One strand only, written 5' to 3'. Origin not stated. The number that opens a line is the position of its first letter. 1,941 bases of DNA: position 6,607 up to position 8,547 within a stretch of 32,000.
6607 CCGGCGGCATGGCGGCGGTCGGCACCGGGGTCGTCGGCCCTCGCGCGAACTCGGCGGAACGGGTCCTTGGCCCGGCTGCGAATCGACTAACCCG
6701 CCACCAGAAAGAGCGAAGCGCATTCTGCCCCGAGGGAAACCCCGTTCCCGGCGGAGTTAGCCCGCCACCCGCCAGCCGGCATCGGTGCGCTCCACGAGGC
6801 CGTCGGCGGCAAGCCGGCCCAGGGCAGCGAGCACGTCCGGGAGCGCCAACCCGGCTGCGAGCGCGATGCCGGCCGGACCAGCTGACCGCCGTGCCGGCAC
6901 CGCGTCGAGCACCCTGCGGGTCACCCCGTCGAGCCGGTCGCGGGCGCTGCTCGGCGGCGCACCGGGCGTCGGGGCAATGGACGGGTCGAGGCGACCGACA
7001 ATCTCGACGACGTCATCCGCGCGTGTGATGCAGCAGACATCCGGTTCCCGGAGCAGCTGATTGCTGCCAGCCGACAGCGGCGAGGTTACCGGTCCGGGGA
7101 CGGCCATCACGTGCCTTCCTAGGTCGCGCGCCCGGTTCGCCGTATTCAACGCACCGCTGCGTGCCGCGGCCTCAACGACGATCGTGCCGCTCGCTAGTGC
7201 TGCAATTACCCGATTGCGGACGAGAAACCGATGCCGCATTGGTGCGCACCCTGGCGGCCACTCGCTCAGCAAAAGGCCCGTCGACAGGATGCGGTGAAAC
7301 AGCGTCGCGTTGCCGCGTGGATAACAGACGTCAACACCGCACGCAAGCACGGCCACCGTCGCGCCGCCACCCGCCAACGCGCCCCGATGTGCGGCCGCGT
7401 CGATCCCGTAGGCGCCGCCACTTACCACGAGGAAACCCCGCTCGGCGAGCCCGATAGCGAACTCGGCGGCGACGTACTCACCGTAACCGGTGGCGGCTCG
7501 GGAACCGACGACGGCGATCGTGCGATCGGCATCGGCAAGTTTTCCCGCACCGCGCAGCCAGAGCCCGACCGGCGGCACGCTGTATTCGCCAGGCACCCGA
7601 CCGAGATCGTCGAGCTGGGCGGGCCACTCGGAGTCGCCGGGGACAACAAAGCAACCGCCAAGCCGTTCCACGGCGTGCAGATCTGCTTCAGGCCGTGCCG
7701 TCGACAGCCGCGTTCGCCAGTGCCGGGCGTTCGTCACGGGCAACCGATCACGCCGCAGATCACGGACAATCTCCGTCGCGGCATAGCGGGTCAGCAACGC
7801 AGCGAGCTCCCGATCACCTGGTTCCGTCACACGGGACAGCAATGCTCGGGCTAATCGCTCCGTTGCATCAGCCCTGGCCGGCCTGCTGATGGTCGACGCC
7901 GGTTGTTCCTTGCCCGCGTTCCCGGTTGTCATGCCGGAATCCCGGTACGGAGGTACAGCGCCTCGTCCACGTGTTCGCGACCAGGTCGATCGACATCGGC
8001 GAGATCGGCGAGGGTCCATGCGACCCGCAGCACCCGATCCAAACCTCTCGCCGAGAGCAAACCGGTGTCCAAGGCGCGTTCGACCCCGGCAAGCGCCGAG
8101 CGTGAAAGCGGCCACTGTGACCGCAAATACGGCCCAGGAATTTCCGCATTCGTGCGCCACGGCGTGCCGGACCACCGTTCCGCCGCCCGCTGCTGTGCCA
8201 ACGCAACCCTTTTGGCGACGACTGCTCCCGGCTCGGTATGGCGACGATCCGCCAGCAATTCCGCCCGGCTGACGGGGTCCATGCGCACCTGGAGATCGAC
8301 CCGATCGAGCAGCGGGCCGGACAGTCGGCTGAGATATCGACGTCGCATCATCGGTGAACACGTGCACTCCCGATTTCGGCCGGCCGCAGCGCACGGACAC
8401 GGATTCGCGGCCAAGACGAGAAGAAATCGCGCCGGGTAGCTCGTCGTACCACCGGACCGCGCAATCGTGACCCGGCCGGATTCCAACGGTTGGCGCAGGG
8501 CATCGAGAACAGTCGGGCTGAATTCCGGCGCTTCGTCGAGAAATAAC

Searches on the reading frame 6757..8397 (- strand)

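Call 52: search_protein_families(library=pfam, proteins=[window:6757-8397:-], max_evalue=0.00001)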
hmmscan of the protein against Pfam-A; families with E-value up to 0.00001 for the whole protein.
window:6757-8397:- (546 aa): 1 family
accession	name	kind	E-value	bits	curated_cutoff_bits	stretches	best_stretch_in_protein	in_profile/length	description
PF02481.21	DNA_processg_A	-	1.2e-65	221.1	29.6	1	246-451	5-205/212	DNA recombination-mediator protein A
